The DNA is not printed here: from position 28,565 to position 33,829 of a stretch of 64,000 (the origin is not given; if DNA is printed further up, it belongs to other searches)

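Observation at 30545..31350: Three near-identical tandem ~267-bp coding repeats (FN3 units) inside the surface-protein gene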

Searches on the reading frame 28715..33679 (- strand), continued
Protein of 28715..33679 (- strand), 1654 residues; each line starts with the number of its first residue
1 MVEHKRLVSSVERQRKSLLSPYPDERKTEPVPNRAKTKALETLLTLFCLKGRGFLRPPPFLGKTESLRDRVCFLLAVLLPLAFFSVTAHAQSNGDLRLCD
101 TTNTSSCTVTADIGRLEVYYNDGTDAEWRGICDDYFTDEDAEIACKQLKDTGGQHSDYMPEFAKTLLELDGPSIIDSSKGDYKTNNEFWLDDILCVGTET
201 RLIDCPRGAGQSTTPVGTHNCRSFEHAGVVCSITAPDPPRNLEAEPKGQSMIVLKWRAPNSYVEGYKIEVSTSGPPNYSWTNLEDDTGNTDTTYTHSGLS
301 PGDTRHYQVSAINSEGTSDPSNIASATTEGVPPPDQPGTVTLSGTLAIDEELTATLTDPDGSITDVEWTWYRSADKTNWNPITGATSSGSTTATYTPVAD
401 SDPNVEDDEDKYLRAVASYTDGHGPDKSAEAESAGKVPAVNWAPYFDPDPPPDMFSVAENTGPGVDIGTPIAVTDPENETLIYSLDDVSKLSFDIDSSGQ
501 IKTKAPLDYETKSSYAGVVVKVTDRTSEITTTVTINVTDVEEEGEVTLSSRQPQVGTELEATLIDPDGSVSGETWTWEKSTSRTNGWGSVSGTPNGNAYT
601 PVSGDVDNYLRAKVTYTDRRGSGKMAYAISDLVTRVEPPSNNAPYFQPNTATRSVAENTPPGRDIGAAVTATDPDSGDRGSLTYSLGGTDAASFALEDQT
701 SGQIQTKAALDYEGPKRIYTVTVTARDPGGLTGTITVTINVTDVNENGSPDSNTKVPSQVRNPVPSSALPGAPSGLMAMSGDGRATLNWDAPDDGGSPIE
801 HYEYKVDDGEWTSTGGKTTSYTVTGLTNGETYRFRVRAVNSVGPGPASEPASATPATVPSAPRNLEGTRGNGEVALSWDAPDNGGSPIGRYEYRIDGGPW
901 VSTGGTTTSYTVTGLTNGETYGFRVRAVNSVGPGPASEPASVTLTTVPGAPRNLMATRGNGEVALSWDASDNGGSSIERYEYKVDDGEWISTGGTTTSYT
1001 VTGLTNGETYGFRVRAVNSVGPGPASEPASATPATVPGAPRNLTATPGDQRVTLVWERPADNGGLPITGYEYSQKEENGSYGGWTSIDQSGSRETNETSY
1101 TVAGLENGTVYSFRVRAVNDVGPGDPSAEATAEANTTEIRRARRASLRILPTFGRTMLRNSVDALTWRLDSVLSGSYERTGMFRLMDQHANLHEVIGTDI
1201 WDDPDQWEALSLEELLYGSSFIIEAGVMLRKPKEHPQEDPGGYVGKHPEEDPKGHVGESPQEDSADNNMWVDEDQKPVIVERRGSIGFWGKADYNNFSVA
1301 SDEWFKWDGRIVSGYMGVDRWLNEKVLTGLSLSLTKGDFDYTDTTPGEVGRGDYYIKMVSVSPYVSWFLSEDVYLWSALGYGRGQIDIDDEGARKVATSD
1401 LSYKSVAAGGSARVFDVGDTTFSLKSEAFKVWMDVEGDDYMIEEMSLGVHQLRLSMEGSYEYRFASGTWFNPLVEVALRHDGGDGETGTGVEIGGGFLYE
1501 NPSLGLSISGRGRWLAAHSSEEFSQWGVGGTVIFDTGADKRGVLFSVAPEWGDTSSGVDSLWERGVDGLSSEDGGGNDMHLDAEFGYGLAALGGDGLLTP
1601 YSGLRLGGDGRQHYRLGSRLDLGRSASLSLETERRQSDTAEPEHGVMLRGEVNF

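Call 13: find_homologous_proteins(query=window:28715-33679:-)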
Query window:28715-33679:- (1654 aa): 958 proteins with E <= 0.001 among 8000 candidates; the best 120 are listed.
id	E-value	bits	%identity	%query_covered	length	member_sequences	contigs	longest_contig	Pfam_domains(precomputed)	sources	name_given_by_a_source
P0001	0.0e+0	3531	93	100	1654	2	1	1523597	PF07495.20,PF21605.4,PF00530.24,PF25059.2,PF00028.24,PF03797.26,PF25814.2,PF00041.28,PF16656.12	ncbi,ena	-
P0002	0.0e+0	3130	87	57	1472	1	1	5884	PF00530.24,PF25059.2,PF00028.24,PF00041.28,PF16656.12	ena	-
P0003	0.0e+0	2685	62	83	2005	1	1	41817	PF21454.3,PF21605.4,PF16655.13,PF00530.24,PF17789.8,PF25059.2,PF00028.24,PF25788.3,PF28399.1,PF16709.12,PF16656.12,PF16323.12,PF25833.1,PF00041.28,PF10179.16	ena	-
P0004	0.0e+0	2396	81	44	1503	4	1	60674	PF00530.24,PF25374.1,PF25059.2,PF17963.8,PF00028.24,PF28399.1,PF00041.28,PF16656.12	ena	-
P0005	0.0e+0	2369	62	67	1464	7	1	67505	PF00754.32,PF00530.24,PF25374.1,PF25059.2,PF00028.24,PF00041.28,PF16656.12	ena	-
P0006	0.0e+0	2336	70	81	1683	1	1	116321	PF00530.24,PF25374.1,PF25059.2,PF17963.8,PF24058.2,PF00028.24,PF28399.1,PF24489.2,PF25833.1,PF00041.28,PF16656.12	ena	-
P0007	0.0e+0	2331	79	44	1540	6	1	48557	PF00530.24,PF25374.1,PF25059.2,PF17963.8,PF00028.24,PF03797.26,PF28399.1,PF00041.28,PF16656.12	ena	-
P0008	0.0e+0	2306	78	45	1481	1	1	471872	PF00530.24,PF25374.1,PF25059.2,PF17963.8,PF00028.24,PF28399.1,PF00041.28,PF16656.12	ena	-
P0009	0.0e+0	2306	82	43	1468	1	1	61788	PF00530.24,PF25059.2,PF17963.8,PF00028.24,PF28399.1,PF00041.28,PF16656.12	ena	-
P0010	0.0e+0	2302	65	83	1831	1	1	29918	PF21605.4,PF00530.24,PF25374.1,PF25059.2,PF00028.24,PF23197.2,PF28399.1,PF16709.12,PF00041.28,PF16656.12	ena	-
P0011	0.0e+0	2270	80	45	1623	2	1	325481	PF00530.24,PF25374.1,PF25059.2,PF00028.24,PF03797.26,PF28399.1,PF00041.28,PF16656.12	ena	-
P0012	0.0e+0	2260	78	45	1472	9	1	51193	PF00530.24,PF25374.1,PF25059.2,PF17963.8,PF00028.24,PF03797.26,PF28399.1,PF00041.28,PF16656.12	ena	-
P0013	0.0e+0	2218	81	44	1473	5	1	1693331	PF00530.24,PF25059.2,PF17963.8,PF00028.24,PF28399.1,PF00041.28,PF16656.12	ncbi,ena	-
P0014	0.0e+0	2182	72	43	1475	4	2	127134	PF00530.24,PF00801.27,PF25059.2,PF00028.24,PF03797.26,PF00041.28,PF16656.12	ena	-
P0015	0.0e+0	2178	81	44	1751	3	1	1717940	PF00530.24,PF25374.1,PF25059.2,PF00028.24,PF28399.1,PF16709.12,PF00041.28,PF16656.12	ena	-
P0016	0.0e+0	2150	80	44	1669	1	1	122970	PF00530.24,PF25374.1,PF25059.2,PF00028.24,PF03797.26,PF28399.1,PF16709.12,PF00041.28,PF28393.1,PF16656.12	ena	-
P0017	0.0e+0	2139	77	55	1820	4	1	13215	PF07495.20,PF21605.4,PF00530.24,PF25374.1,PF25059.2,PF16323.12,PF00028.24,PF28399.1,PF16709.12,PF00041.28,PF16656.12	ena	-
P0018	0.0e+0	2018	73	43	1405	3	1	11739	PF00530.24,PF25374.1,PF25059.2,PF00028.24,PF03797.26,PF28399.1,PF16709.12,PF00041.28,PF16656.12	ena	-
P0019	0.0e+0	1925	75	43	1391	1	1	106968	PF00530.24,PF25374.1,PF25059.2,PF00028.24,PF03797.26,PF28399.1,PF25814.2,PF00041.28,PF16656.12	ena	-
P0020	0.0e+0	1924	84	43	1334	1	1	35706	PF00530.24,PF25059.2,PF00028.24,PF03797.26,PF25788.3,PF00041.28,PF16656.12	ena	-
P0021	0.0e+0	1900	79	54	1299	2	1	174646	PF07495.20,PF21605.4,PF25059.2,PF00028.24,PF25788.3,PF28399.1,PF24489.2,PF08329.17,PF16709.12,PF16656.12,PF16323.12,PF00041.28,PF10179.16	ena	-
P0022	0.0e+0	1889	80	44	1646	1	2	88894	PF00530.24,PF25374.1,PF25059.2,PF00028.24,PF03797.26,PF28399.1,PF16709.12,PF00041.28,PF16656.12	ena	-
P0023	0.0e+0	1850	63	64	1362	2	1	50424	PF00530.24,PF00801.27,PF25059.2,PF00028.24,PF03797.26,PF25788.3,PF00041.28,PF18911.7,PF16656.12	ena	-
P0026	0.0e+0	1710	55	75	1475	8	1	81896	PF00530.24,PF25374.1,PF25059.2,PF00028.24,PF03797.26,PF28399.1,PF00041.28,PF16656.12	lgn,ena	-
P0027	0.0e+0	1704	65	62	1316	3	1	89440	PF00530.24,PF25374.1,PF25059.2,PF00028.24,PF03797.26,PF28399.1,PF00041.28,PF16656.12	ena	-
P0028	0.0e+0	1683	59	40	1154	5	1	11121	PF00754.32,PF00530.24,PF25374.1,PF25059.2,PF17963.8,PF00028.24,PF28399.1,PF00041.28,PF16656.12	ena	-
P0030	0.0e+0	1514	47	26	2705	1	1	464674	PF21171.3,PF25059.2,PF17963.8,PF23592.1,PF00028.24,PF23197.2,PF28399.1,PF16709.12,PF00041.28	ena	-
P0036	0.0e+0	1374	31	55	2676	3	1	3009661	PF16655.13,PF25300.1,PF25059.2,PF07865.18,PF25788.3,PF03404.23,PF16656.12,PF00754.32,PF22633.4,PF25519.2,PF14292.13,PF25833.1,PF21471.4,PF00041.28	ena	-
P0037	0.0e+0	1358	47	26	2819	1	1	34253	PF28033.1,PF18981.7,PF25059.2,PF00028.24,PF23197.2,PF25788.3,PF28399.1,PF16709.12,PF16656.12,PF11614.15,PF25374.1,PF17963.8,PF23592.1,PF05345.19,PF00041.28,PF20164.5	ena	-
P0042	0.0e+0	1318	57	69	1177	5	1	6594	PF07495.20,PF21454.3,PF21605.4,PF01108.24,PF00530.24,PF25059.2,PF00028.24,PF25788.3,PF24489.2,PF16656.12,PF25374.1,PF16323.12,PF14292.13,PF25833.1,PF16303.11,PF00041.28,PF10179.16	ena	-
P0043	0.0e+0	1318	50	25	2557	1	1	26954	PF25059.2,PF00028.24,PF17803.8,PF23197.2,PF28399.1,PF16709.12,PF11614.15,PF25374.1,PF17963.8,PF23592.1,PF18957.7,PF00041.28,PF28393.1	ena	-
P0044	0.0e+0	1301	48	25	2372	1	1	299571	PF25374.1,PF17963.8,PF23592.1,PF00028.24,PF17803.8,PF23197.2,PF28399.1,PF08329.17,PF16709.12,PF00041.28,PF28393.1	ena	-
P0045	0.0e+0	1297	31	54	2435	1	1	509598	PF00754.32,PF25300.1,PF25059.2,PF22633.4,PF25519.2,PF25788.3,PF14292.13,PF25833.1,PF21471.4,PF00041.28,PF16656.12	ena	-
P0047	0.0e+0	1285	40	39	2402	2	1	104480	PF25374.1,PF18981.7,PF25059.2,PF17963.8,PF00028.24,PF23197.2,PF28399.1,PF16709.12,PF00041.28,PF28393.1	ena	-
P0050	0.0e+0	1271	32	22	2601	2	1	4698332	PF00754.32,PF25059.2,PF22633.4,PF25788.3,PF03404.23,PF14292.13,PF25833.1,PF21471.4,PF13753.13,PF00041.28,PF16656.12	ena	-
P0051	0.0e+0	1268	35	55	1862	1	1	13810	PF07495.20,PF21454.3,PF21605.4,PF25059.2,PF23376.2,PF00028.24,PF28399.1,PF24489.2,PF25814.2,PF16656.12,PF25374.1,PF24058.2,PF00041.28,PF10179.16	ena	-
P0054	0.0e+0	1226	47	25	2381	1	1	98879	PF28033.1,PF21171.3,PF18981.7,PF25059.2,PF00028.24,PF23197.2,PF25788.3,PF28399.1,PF16709.12,PF16656.12,PF11614.15,PF25374.1,PF17963.8,PF23592.1,PF00041.28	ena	-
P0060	0.0e+0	1171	51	19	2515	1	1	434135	PF00801.27,PF25374.1,PF18981.7,PF17963.8,PF23592.1,PF00028.24,PF17803.8,PF28399.1,PF16709.12,PF00041.28,PF28393.1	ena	-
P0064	0.0e+0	1138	43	24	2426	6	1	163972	PF28033.1,PF25059.2,PF00028.24,PF17803.8,PF25788.3,PF28399.1,PF16709.12,PF16656.12,PF11614.15,PF25374.1,PF17963.8,PF23592.1,PF05345.19,PF00041.28,PF28393.1,PF20164.5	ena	-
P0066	0.0e+0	1135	52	18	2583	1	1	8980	PF25374.1,PF18981.7,PF17963.8,PF23592.1,PF00028.24,PF17803.8,PF28399.1,PF16709.12,PF00041.28,PF28393.1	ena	-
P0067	0.0e+0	1135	36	23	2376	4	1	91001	PF00754.32,PF25059.2,PF22633.4,PF25788.3,PF03404.23,PF14292.13,PF25833.1,PF21471.4,PF13753.13,PF00041.28,PF16656.12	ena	-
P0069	0.0e+0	1102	49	19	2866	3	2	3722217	PF25374.1,PF08266.19,PF17963.8,PF23592.1,PF00028.24,PF17803.8,PF23197.2,PF28399.1,PF16709.12,PF00041.28,PF28393.1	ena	-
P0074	0.0e+0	1085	53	19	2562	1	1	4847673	PF11614.15,PF01391.24,PF25374.1,PF18981.7,PF17963.8,PF23592.1,PF00028.24,PF17803.8,PF28399.1,PF00041.28,PF28393.1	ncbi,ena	-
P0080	0.0e+0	1056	47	18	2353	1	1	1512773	PF28033.1,PF21605.4,PF01108.24,PF25059.2,PF00028.24,PF17803.8,PF28399.1,PF09294.17,PF16656.12,PF25374.1,PF17963.8,PF23592.1,PF18957.7,PF00041.28,PF28393.1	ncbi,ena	-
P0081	0.0e+0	1054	48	25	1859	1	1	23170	PF25374.1,PF17963.8,PF23592.1,PF00028.24,PF23197.2,PF28399.1,PF16709.12,PF00041.28,PF28393.1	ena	-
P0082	0.0e+0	1049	35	48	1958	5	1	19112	PF28033.1,PF21605.4,PF01108.24,PF25059.2,PF00028.24,PF23197.2,PF28399.1,PF24489.2,PF03413.26,PF25814.2,PF16389.12,PF16709.12,PF16656.12,PF25374.1,PF23592.1,PF22433.4,PF25833.1,PF00041.28,PF10179.16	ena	-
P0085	0.0e+0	1035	33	54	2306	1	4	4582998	PF16655.13,PF25300.1,PF25059.2,PF21200.3,PF25788.3,PF03404.23,PF16656.12,PF00754.32,PF22633.4,PF25519.2,PF14292.13,PF25833.1,PF00041.28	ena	-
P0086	0.0e+0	1032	51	19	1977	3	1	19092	PF21605.4,PF18981.7,PF25059.2,PF00028.24,PF17803.8,PF28399.1,PF16656.12,PF01272.26,PF25374.1,PF17963.8,PF23592.1,PF00041.28,PF28393.1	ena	-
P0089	0.0e+0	1014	31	54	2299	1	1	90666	PF16655.13,PF25300.1,PF25059.2,PF21200.3,PF25788.3,PF03404.23,PF13753.13,PF16656.12,PF00754.32,PF22633.4,PF14292.13,PF25833.1,PF19078.7,PF00041.28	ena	-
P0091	4.9e-295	1001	35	54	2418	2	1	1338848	PF07495.20,PF21605.4,PF25059.2,PF12604.15,PF00028.24,PF25788.3,PF24489.2,PF25814.2,PF16656.12,PF25374.1,PF23592.1,PF00041.28,PF10179.16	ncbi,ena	-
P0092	1.6e-293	996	32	56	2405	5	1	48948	PF14400.12,PF16655.13,PF25300.1,PF01108.24,PF25059.2,PF25788.3,PF03404.23,PF24489.2,PF13753.13,PF16656.12,PF00754.32,PF19731.5,PF22633.4,PF25519.2,PF14292.13,PF25833.1,PF21471.4,PF00041.28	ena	-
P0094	3.4e-292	991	49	18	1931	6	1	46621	PF25059.2,PF00028.24,PF17803.8,PF28399.1,PF16709.12,PF25374.1,PF17963.8,PF23592.1,PF18957.7,PF00041.28,PF28393.1,PF20164.5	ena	-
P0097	1.2e-289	983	53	18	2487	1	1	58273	PF25374.1,PF17963.8,PF03160.21,PF23592.1,PF18957.7,PF00028.24,PF17803.8,PF28399.1,PF16709.12,PF00041.28,PF28393.1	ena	-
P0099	5.1e-287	974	41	24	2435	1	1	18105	PF16655.13,PF25059.2,PF21200.3,PF25788.3,PF03404.23,PF24489.2,PF02012.27,PF16656.12,PF00754.32,PF22633.4,PF25519.2,PF25833.1,PF21471.4,PF00041.28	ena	-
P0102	6.8e-286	970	38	25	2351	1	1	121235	PF28033.1,PF16655.13,PF25059.2,PF21200.3,PF23376.2,PF25788.3,PF24489.2,PF25814.2,PF16656.12,PF00754.32,PF22633.4,PF25519.2,PF14292.13,PF25833.1,PF21471.4,PF00041.28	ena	-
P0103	1.6e-285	969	42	27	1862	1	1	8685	PF25374.1,PF25059.2,PF17963.8,PF23592.1,PF00028.24,PF23197.2,PF28399.1,PF16709.12,PF00041.28,PF28393.1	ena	-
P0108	3.3e-281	955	36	22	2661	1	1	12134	PF00754.32,PF25059.2,PF21200.3,PF22633.4,PF25788.3,PF03404.23,PF14292.13,PF25833.1,PF00041.28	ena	-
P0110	2.1e-276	939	36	44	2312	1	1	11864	PF00801.27,PF18981.7,PF00028.24,PF17803.8,PF28399.1,PF08329.17,PF16709.12,PF25374.1,PF17963.8,PF23592.1,PF00041.28,PF28393.1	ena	-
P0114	2.5e-270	919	46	27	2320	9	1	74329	PF25059.2,PF17963.8,PF23592.1,PF00028.24,PF17803.8,PF23197.2,PF28399.1,PF16709.12,PF00041.28,PF28393.1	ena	-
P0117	1.1e-267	910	47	25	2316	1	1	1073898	PF28033.1,PF18981.7,PF25059.2,PF00028.24,PF16403.12,PF23197.2,PF28399.1,PF16709.12,PF25374.1,PF17963.8,PF23592.1,PF00041.28,PF28393.1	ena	-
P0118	3.2e-267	908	39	30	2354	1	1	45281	PF28033.1,PF25374.1,PF25059.2,PF17963.8,PF23592.1,PF00028.24,PF17803.8,PF28399.1,PF00041.28,PF28393.1,PF16656.12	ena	-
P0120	4.0e-265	901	42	25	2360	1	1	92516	PF07510.17,PF25374.1,PF25059.2,PF17963.8,PF23592.1,PF00028.24,PF23197.2,PF28399.1,PF16709.12,PF00041.28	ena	-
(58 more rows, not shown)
